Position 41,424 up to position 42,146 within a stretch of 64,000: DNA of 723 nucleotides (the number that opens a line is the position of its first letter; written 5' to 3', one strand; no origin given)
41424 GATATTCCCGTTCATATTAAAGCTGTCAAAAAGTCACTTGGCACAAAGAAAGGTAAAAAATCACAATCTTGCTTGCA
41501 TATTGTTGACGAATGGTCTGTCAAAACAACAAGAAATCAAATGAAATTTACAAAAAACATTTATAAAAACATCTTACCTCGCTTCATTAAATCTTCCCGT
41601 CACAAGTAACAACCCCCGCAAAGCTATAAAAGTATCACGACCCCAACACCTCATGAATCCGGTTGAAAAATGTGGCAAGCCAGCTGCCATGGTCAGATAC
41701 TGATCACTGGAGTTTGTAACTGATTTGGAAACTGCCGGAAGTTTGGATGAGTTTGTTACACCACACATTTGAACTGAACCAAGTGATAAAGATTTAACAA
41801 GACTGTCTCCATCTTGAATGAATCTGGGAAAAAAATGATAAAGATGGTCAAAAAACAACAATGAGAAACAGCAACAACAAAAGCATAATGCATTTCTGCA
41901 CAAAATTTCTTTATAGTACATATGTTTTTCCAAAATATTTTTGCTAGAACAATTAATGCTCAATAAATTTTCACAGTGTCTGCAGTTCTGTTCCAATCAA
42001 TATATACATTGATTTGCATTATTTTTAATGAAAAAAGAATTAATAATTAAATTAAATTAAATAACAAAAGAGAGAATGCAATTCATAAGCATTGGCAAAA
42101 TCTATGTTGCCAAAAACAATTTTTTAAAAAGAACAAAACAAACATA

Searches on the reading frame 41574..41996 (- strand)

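Call 57: search_protein_families(library=pfam, proteins=[window:41574-41996:-], max_evalue=0.001)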
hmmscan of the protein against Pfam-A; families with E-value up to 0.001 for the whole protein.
window:41574-41996:- (140 aa): 1 family
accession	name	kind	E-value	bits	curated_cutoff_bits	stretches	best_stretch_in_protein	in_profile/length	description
PF06202.20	GDE_C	-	1.9e-14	53.9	21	1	93-140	8-50/367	Amylo-alpha-1,6-glucosidase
